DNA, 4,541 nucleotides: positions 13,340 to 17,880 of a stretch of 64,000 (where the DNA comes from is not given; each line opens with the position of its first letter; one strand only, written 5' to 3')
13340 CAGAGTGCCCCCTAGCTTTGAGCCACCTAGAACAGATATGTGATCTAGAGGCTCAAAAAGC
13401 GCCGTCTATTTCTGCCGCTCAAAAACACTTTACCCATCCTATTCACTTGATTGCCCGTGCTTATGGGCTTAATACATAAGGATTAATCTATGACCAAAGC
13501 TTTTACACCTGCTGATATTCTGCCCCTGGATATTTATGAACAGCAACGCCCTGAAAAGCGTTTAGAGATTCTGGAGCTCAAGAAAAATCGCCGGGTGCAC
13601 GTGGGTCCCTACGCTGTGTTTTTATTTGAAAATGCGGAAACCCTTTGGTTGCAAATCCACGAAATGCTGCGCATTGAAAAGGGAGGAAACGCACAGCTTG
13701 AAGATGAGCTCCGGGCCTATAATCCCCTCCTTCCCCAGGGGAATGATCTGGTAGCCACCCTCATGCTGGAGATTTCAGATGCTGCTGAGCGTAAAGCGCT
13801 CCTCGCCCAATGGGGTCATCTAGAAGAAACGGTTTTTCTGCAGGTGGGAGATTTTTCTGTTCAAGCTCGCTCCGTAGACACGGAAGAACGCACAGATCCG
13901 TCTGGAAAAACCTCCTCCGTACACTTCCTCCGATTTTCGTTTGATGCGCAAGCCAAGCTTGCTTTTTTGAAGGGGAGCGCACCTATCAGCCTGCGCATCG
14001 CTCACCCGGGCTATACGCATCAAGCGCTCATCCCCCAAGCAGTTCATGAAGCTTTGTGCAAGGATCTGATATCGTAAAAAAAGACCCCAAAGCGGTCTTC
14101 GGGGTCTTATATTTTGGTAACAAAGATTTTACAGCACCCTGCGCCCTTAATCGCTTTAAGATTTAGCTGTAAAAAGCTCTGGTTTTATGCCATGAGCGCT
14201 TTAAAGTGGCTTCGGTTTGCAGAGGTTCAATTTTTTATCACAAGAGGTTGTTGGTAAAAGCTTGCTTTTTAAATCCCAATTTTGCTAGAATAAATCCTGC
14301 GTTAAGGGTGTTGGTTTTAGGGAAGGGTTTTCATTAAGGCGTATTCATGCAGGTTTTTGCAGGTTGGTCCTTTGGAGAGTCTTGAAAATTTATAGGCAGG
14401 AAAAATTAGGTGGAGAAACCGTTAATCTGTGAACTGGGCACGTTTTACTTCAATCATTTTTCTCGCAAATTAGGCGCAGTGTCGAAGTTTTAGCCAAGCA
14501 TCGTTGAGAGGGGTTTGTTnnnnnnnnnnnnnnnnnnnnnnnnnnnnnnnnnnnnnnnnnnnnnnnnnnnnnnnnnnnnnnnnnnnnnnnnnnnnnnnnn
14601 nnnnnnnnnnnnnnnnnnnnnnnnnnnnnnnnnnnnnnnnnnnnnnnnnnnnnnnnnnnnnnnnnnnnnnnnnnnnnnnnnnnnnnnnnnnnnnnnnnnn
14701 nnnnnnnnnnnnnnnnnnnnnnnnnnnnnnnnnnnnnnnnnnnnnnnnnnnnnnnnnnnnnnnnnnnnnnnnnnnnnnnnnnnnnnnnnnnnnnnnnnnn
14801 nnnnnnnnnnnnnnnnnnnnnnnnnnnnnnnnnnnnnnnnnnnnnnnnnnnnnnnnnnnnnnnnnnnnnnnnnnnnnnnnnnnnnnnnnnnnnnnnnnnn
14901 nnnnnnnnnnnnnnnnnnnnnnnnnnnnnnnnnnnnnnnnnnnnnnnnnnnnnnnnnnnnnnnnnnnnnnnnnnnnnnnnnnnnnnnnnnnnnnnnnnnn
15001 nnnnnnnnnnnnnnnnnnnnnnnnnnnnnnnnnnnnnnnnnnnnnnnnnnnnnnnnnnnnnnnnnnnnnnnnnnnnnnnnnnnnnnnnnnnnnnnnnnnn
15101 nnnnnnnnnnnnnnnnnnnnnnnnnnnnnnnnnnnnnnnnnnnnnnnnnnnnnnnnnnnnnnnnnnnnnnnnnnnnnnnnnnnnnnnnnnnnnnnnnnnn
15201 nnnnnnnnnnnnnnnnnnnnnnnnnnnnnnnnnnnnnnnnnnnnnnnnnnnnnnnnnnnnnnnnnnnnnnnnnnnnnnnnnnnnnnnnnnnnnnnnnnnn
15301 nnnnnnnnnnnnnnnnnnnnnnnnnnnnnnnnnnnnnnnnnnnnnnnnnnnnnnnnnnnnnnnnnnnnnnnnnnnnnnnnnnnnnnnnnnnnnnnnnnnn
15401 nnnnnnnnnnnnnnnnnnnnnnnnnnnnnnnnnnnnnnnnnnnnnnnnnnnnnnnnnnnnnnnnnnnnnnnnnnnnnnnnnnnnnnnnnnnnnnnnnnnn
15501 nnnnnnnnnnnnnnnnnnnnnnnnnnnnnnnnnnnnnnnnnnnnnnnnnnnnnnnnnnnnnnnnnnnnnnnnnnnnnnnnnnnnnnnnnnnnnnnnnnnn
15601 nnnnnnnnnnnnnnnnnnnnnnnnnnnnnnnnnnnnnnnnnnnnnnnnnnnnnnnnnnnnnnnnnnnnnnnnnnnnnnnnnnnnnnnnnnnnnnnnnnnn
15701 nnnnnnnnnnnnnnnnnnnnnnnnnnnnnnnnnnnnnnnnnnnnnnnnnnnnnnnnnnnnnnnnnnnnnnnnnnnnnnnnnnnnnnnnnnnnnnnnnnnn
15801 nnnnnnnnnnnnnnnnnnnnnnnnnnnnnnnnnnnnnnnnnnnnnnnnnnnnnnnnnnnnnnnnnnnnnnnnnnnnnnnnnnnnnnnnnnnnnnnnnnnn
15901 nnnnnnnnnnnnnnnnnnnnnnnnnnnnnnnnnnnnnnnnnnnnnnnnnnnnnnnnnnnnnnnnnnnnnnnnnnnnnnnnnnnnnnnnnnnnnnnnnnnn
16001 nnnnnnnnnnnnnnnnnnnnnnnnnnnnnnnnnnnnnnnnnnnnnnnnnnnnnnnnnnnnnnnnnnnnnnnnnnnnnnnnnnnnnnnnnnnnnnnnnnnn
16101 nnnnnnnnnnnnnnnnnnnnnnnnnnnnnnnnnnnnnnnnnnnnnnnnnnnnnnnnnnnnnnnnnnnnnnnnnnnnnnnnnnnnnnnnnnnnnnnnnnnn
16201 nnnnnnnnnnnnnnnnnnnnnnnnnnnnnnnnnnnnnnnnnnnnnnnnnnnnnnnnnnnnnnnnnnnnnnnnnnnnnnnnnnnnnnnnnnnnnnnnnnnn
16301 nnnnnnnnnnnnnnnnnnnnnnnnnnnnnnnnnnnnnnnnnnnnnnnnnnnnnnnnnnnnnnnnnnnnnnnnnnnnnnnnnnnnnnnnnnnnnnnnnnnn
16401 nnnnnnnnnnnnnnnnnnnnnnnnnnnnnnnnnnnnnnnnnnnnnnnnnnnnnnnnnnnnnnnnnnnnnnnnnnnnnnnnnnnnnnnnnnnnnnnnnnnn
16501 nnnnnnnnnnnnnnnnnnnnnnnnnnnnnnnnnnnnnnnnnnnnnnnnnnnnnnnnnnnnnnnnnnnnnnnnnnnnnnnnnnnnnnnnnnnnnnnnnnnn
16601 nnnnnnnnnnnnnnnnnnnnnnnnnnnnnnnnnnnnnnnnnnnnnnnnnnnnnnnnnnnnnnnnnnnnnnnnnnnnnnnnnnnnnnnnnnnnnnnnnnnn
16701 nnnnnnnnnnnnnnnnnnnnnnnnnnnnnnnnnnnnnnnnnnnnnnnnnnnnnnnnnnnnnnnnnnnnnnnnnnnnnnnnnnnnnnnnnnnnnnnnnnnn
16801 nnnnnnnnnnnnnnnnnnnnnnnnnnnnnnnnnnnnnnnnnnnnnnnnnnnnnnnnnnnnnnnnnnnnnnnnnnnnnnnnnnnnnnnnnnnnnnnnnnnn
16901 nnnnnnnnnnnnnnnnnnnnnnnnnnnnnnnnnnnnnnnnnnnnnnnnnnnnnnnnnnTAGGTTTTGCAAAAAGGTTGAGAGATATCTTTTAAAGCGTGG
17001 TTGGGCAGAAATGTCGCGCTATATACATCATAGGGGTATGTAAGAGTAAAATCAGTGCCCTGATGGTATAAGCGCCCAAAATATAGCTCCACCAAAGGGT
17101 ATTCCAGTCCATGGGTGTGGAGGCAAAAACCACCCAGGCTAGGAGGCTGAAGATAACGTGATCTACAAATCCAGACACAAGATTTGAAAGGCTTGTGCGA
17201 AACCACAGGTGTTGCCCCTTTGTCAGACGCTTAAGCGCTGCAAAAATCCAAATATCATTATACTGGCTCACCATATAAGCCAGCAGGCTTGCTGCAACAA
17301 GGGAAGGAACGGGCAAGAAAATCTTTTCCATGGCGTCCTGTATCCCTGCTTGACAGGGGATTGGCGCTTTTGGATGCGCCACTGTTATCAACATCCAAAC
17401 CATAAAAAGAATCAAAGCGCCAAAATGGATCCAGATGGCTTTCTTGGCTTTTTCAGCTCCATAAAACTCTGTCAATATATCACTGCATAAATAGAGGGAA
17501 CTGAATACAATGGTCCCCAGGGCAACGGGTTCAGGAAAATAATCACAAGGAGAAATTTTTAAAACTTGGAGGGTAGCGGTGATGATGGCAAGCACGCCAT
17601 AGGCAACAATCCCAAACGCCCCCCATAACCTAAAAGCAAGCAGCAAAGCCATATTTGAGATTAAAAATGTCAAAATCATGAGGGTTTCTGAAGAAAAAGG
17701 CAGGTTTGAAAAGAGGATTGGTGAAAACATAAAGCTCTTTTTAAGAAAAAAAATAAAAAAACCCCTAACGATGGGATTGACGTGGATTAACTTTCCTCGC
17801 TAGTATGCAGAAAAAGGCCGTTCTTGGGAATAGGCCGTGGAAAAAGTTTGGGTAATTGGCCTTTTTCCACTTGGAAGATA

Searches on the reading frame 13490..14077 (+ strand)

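Call 16: search_protein_families(library=pfam, max_evalue=0.00001, proteins=[window:13490-14077:+])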
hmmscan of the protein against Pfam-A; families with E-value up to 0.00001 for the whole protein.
window:13490-14077:+ (195 aa): 1 family
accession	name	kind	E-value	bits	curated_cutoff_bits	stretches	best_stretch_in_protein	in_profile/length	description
PF12007.14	DUF3501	-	6.6e-59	199.5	25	1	6-193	3-187/187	Protein of unknown function (DUF3501)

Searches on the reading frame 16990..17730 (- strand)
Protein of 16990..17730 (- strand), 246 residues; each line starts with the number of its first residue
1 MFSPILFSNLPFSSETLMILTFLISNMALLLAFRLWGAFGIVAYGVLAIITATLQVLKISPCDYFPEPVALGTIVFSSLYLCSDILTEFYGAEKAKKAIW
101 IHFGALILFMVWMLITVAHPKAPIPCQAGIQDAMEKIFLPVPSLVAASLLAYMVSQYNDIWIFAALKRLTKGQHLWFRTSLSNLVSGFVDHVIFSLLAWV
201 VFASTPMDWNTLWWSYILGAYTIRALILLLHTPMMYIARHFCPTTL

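Call 16: search_protein_families(library=pfam, max_evalue=0.00001, proteins=[window:16990-17730:-])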
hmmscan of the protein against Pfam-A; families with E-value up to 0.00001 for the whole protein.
window:16990-17730:- (246 aa): 1 family
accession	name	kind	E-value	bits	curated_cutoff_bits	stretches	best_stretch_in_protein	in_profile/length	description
PF02592.20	Vut_1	-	5.2e-41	141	27.2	1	71-238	2-152/152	Putative vitamin uptake transporter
